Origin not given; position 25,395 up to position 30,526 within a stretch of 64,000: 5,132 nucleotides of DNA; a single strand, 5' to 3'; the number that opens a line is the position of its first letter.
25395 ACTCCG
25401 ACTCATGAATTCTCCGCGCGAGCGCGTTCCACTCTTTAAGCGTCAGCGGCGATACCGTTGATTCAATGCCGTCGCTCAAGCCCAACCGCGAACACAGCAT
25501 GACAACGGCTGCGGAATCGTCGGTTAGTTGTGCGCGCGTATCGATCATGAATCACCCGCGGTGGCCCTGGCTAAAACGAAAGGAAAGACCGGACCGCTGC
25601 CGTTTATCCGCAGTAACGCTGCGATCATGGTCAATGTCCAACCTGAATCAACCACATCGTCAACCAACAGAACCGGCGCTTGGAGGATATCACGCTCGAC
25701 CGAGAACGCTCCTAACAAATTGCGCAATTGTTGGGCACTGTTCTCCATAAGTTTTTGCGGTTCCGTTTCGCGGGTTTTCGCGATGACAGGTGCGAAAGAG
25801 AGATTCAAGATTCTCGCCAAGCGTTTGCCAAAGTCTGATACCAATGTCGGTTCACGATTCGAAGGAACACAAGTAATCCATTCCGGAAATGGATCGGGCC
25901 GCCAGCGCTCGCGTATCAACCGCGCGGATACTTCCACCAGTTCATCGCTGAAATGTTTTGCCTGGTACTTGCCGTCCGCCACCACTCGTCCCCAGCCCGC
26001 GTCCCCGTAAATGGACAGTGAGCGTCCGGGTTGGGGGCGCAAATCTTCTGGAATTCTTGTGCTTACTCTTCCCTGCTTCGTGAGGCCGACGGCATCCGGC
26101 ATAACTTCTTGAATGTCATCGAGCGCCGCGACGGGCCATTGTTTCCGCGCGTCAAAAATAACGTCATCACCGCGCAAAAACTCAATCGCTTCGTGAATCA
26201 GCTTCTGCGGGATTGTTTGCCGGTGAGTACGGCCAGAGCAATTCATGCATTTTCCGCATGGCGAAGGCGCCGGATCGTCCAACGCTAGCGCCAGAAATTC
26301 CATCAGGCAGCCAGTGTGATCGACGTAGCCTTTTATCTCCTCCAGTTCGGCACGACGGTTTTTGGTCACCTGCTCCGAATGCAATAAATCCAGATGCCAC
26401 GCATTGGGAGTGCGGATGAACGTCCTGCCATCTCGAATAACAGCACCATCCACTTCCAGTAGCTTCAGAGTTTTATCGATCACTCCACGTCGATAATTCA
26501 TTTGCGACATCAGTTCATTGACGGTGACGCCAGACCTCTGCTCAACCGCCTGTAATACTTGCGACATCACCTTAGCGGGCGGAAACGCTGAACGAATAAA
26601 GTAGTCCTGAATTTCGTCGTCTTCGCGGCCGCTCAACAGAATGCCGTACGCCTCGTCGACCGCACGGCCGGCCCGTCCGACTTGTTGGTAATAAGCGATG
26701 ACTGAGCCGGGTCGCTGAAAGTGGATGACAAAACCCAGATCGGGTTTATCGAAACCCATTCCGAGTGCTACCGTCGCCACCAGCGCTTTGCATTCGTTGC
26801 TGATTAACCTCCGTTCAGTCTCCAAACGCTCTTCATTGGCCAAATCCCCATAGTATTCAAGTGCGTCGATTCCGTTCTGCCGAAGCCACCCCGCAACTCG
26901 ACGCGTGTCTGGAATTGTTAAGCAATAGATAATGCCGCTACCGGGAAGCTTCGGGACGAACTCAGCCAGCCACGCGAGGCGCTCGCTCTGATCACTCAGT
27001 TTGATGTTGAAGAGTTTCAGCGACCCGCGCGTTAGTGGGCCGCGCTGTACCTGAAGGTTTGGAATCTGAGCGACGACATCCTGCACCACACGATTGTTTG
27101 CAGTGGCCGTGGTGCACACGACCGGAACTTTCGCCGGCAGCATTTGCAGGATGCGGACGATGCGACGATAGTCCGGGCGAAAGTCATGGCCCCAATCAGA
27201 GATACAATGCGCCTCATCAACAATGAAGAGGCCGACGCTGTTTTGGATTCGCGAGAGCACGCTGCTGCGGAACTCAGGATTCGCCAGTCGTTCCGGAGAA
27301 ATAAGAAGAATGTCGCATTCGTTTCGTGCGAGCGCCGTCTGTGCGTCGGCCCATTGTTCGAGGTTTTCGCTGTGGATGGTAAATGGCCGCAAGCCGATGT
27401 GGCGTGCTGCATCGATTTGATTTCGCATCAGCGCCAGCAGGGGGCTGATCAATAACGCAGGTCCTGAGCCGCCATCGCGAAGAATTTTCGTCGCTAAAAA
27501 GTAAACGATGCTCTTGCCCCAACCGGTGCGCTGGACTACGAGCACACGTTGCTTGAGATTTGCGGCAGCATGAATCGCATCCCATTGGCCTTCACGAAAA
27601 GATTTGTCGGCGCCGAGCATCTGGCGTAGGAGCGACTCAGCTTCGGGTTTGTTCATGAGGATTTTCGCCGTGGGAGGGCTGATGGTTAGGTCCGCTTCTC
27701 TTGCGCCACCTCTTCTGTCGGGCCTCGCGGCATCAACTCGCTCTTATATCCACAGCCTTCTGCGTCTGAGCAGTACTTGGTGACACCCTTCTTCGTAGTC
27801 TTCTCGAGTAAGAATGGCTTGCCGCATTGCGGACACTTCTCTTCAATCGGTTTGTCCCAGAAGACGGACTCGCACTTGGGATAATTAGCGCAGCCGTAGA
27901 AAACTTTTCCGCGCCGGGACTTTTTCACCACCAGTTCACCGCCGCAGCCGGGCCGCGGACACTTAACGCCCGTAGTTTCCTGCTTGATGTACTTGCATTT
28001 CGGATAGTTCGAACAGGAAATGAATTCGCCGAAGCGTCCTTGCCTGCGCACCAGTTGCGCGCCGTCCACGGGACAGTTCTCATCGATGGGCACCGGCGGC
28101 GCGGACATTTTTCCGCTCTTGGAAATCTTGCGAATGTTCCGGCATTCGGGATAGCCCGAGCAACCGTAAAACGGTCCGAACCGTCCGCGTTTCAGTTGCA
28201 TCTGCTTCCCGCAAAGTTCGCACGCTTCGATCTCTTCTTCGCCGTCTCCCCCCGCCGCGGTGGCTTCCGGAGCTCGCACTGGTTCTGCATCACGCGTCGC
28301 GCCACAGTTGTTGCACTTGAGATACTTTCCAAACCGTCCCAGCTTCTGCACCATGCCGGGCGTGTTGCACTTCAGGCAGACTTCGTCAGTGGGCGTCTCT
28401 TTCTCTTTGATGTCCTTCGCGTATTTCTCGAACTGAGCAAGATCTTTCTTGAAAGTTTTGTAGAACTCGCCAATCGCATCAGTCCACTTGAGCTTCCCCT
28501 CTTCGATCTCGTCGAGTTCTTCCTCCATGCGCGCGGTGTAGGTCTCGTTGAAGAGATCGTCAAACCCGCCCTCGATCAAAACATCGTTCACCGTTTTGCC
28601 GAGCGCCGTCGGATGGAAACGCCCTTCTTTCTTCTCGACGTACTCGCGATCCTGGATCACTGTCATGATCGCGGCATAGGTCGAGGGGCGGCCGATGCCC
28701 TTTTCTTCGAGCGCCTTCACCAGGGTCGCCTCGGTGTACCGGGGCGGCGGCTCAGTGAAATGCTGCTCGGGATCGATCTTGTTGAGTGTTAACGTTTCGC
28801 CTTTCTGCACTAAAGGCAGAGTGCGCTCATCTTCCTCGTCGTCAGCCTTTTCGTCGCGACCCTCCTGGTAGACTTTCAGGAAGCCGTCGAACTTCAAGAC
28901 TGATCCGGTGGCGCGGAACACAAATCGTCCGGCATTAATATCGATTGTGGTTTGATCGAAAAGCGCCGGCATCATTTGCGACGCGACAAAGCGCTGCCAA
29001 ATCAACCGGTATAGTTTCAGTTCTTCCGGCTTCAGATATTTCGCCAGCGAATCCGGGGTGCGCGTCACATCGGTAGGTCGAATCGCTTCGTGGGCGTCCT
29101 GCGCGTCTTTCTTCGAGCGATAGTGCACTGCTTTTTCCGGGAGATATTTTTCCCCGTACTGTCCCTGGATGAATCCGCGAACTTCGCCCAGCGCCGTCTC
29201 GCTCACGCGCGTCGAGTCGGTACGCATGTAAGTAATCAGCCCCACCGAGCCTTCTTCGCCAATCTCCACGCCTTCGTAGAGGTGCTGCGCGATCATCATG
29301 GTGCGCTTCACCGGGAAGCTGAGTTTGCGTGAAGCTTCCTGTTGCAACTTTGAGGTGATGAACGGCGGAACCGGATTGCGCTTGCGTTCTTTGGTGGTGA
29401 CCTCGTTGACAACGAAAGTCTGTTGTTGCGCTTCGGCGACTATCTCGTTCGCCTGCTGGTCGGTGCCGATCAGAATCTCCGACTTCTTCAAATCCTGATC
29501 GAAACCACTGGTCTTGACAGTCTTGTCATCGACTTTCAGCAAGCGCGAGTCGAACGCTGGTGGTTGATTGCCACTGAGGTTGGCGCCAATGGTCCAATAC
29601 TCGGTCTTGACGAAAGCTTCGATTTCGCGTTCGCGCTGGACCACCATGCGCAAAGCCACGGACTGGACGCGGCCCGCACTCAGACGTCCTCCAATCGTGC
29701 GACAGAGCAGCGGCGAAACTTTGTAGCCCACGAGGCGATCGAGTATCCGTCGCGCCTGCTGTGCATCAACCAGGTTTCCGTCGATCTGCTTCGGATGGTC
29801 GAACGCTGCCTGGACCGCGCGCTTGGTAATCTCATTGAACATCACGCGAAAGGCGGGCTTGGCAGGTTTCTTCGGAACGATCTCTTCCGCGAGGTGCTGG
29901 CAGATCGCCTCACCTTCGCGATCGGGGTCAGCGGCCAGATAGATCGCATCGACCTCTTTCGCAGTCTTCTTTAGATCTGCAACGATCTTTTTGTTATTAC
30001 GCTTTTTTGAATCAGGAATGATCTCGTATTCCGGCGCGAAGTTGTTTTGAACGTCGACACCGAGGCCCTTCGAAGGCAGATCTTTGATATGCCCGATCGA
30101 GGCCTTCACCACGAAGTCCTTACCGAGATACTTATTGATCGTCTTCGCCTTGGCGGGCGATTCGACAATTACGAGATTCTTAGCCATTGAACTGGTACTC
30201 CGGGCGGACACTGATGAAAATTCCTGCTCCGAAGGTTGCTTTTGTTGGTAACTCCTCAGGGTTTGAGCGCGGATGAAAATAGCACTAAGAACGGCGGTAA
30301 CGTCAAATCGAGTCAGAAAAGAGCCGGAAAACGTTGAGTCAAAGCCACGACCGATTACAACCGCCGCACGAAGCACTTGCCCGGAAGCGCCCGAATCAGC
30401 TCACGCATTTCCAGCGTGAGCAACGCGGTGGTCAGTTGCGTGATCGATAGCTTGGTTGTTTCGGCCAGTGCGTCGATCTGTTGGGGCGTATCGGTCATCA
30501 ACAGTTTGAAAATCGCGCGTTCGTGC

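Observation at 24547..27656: RecQ-like helicase fused to a ComF-type PRTase, coupled to a second DprA-like gene: RqlHI/PsyrTA-type toxin-antitoxin or defence module beside topA-dprA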

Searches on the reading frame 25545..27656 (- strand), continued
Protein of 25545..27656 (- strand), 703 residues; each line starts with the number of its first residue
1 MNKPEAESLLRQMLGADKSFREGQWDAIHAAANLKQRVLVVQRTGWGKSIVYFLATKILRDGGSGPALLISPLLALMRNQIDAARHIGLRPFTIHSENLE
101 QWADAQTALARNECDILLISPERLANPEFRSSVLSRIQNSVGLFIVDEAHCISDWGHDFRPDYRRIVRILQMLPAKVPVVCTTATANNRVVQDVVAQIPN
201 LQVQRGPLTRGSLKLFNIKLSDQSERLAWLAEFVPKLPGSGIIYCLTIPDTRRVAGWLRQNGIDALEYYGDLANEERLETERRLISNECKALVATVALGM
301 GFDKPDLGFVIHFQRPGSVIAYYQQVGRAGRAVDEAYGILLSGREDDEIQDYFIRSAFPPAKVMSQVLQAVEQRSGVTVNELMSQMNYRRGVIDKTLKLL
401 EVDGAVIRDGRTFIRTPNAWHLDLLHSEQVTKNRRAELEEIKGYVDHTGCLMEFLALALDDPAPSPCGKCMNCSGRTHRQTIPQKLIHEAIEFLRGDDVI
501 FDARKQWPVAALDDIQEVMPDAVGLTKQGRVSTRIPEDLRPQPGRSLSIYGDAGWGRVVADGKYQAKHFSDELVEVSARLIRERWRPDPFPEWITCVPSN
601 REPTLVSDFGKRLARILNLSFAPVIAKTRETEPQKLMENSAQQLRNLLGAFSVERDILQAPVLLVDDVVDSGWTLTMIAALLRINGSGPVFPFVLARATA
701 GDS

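Call 81: search_protein_families(library=pfam, proteins=[L169:8130-9518:+], max_evalue=0.01)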
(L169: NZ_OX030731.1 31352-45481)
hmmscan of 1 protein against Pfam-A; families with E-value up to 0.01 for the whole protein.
L169:8130-9518:+ (462 aa): 2 families
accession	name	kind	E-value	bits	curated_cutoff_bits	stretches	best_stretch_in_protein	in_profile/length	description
PF02481.21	DNA_processg_A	-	9e-43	146.4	29.6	1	105-306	2-207/212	DNA recombination-mediator protein A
PF18306.6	LDcluster4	-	7.2e-09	35.9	26.3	1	151-250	5-87/151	SLOG cluster4 family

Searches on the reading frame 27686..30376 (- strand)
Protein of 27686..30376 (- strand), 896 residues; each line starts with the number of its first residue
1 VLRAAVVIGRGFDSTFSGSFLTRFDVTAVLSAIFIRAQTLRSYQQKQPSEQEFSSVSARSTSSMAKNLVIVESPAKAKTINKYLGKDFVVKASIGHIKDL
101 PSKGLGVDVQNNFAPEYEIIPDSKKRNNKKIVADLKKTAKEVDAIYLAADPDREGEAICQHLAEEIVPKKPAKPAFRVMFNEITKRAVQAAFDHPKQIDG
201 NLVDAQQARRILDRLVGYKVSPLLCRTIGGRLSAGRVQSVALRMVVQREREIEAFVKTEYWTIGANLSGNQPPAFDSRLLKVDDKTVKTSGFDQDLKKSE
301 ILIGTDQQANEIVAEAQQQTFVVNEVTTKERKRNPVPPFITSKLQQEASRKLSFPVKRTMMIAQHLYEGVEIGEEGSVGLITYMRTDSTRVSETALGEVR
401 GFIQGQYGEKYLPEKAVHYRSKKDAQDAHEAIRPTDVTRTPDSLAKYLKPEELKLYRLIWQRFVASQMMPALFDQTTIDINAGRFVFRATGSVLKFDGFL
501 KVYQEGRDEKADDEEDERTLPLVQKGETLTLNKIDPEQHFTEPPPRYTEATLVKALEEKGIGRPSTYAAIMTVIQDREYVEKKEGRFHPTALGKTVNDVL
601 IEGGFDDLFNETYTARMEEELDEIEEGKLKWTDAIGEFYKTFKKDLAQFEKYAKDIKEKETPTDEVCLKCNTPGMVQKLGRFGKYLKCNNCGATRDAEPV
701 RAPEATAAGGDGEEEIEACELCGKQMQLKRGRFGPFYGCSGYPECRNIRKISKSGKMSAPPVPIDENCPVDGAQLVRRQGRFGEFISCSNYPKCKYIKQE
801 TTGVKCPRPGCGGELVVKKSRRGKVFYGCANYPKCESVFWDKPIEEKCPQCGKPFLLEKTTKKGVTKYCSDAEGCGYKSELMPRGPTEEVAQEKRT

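Call 7: search_protein_families(library=pfam, proteins=[window:27686-30376:-], max_evalue=0.01)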
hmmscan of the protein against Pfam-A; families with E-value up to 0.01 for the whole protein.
window:27686-30376:- (896 aa): 4 families
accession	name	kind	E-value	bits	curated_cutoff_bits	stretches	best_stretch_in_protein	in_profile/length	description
PF01131.25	Topoisom_bac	-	4.4e-130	434.8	35.1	1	198-634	2-409/411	DNA topoisomerase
PF01396.24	Zn_ribbon_Top1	-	1.8e-44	149.7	32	3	717-753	2-38/39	Topoisomerase DNA binding C4 zinc finger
PF01751.28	Toprim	-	5.9e-19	68.5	23.1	1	68-183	2-96/96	Toprim domain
PF13662.12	Toprim_4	-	0.0092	16.6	25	0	124-167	42-75/85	Toprim domain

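Call 18: find_related_loci(query=window:27686-30187:-, collection=genome_contigs, flank=10000)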
Query window:27686-30187:- (833 aa) in genome_contigs; peptide patterns used: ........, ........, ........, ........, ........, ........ (x = any residue, [..] = any of these).
599 stretches matched a pattern (row limit reached: there are more); 565 encode a relative of the query (tblastn E <= 1e-3); the best 80 are kept; 80 distinct loci.
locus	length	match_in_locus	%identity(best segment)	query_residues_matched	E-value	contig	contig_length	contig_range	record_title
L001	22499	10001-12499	90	1-832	0e+0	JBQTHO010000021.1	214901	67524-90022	MAG: Acidobacteriota bacterium isolate SAR255 c_000000026743, whole genome shotgun sequence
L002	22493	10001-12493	92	1-832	0e+0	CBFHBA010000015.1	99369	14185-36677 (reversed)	MAG TPA_asm: uncultured bacterium isolate SRR21876931_binner123_Refined_4 genome assembly, contig: ERZ27257220.15, whole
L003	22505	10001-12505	87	1-833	0e+0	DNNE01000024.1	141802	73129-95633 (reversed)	MAG TPA_asm: Blastocatellia bacterium isolate UBA11740 contig_173, whole genome shotgun sequence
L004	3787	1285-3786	88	1-832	0e+0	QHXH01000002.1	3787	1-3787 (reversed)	MAG: Acidobacteria bacterium isolate gp4 AA25 14_1009_09_30cm_scaffold_26099_curated, whole genome shotgun sequence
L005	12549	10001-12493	91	1-832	0e+0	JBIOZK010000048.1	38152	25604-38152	MAG: Pyrinomonadaceae bacterium isolate MAG006 k127_2094547, whole genome shotgun sequence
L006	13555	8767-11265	84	1-832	0e+0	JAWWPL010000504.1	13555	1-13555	MAG: Blastocatellia bacterium isolate BP_37 scaffold_7634006, whole genome shotgun sequence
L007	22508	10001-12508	85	1-832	0e+0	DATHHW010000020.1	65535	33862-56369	MAG TPA_asm: Pyrinomonadaceae bacterium isolate SMAG_U12510 k141_122908, whole genome shotgun sequence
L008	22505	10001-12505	84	1-832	0e+0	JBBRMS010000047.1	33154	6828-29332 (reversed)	MAG: Pyrinomonadales bacterium isolate La1_metabat2.066 LA1C_B2.066_k141_3543911L_33154_cov_15.2851, whole genome shotgu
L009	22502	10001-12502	85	1-832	0e+0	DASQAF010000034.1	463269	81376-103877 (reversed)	MAG TPA_asm: Pyrinomonadaceae bacterium isolate SMAG_U11638 k141_629823, whole genome shotgun sequence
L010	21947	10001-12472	84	1-818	0e+0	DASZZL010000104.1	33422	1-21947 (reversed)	MAG TPA_asm: Pyrinomonadaceae bacterium isolate SMAG_U6235 k141_24772, whole genome shotgun sequence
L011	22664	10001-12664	79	1-830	0e+0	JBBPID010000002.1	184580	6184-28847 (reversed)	MAG: Acidobacteriota bacterium isolate BPF5-02-03_bin_1 NODE_2_length_184580_cov_10.161756, whole genome shotgun sequenc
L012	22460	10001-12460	85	1-818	0e+0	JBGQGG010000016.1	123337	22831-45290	MAG: Pyrinomonadaceae bacterium isolate OBJ2_061818_090_33 k141_1915033_length_123337_cov_38.1988, whole genome shotgun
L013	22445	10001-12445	81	1-807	0e+0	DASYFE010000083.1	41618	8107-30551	MAG TPA_asm: Pyrinomonadaceae bacterium isolate SMAG_U5005 k141_2703634, whole genome shotgun sequence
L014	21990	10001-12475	80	1-817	0e+0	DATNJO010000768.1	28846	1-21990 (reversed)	MAG TPA_asm: Pyrinomonadaceae bacterium isolate SMAG_U11401 k141_491467, whole genome shotgun sequence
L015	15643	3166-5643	81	1-820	0e+0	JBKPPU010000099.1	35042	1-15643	MAG: Acidobacteriota bacterium isolate GS_EKS_MAG_00094 GS_EKS_000000150654, whole genome shotgun sequence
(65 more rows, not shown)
